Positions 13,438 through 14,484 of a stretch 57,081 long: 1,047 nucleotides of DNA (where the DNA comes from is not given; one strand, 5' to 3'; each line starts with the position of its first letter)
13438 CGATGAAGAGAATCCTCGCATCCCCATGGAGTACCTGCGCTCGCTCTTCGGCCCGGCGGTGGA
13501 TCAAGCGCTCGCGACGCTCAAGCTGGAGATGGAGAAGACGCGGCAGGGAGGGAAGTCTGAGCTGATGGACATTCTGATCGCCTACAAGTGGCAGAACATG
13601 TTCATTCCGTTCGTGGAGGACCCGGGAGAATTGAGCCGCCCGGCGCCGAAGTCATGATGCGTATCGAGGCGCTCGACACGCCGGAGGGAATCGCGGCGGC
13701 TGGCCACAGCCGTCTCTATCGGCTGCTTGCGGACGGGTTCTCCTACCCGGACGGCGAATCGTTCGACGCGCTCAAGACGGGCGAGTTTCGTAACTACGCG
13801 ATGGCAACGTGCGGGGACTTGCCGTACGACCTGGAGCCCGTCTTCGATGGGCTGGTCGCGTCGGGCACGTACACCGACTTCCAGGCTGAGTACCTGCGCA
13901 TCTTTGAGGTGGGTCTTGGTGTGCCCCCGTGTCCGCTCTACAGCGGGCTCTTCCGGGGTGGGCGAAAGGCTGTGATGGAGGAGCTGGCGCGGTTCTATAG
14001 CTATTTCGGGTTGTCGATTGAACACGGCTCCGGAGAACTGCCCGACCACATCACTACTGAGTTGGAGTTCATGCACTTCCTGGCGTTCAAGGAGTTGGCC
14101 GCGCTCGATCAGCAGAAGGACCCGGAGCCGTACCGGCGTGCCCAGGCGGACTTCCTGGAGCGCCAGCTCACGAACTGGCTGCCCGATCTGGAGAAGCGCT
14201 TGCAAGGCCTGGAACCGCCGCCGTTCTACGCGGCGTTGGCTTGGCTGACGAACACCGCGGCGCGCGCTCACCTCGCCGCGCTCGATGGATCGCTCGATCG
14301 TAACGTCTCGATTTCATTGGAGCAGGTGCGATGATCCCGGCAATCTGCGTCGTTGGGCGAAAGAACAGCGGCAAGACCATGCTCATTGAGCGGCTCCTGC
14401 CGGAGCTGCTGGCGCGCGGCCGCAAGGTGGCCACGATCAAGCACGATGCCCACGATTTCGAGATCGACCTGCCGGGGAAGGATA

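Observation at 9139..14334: An apparently cytoplasmic EBDH-like module (alpha-gamma-beta-delta) with no export signal on any subunit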

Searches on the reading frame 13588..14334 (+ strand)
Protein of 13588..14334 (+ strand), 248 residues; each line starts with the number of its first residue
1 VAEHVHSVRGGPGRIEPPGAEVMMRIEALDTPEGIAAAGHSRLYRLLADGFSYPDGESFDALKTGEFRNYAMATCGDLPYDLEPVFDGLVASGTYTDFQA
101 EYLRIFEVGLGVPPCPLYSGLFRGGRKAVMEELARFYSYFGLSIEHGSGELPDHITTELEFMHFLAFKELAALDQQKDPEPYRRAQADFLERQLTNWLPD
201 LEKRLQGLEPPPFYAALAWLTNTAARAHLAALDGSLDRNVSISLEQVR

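Call 4: search_protein_families(library=pfam, proteins=[window:13588-14334:+])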
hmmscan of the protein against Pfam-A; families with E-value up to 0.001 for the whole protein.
window:13588-14334:+ (248 aa): 1 family
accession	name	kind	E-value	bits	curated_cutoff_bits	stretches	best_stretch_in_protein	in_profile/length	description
PF02613.20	Nitrate_red_del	-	2.4e-18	66.9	22.2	1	96-201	26-134/136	Nitrate reductase delta subunit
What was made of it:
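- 13654..14334 (+): Delta-1: NarJ/EbdD-type assembly chaperone (226 aa). Nitrate_red_del Pfam (call 4).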

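Call 40: search_protein_families(library=ncbifam, proteins=[window:13651-14334:+], max_evalue=0.00001)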
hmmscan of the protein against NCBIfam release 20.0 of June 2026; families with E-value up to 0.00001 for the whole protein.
window:13651-14334:+ (227 aa): 3 families
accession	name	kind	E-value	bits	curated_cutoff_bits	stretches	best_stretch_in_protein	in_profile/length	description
TIGR03482.1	DMSO_red_II_cha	subfamily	1.3e-49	168.9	152.3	1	20-211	3-192/197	DMSO reductase family type II enzyme chaperone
NF042981.1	EthbenzDh_ebdD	equivalog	6.8e-26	91.3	360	1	14-197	14-201/222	ethylbenzene dehydrogenase subunit delta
NF003442.0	PRK04976.1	equivalog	9.6e-10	38.7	132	1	108-209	111-206/211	molecular chaperone TorD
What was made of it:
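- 13654..14334 (+): TIGR03482 scores 168.9, above the cutoff of 152.3 (call 40).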
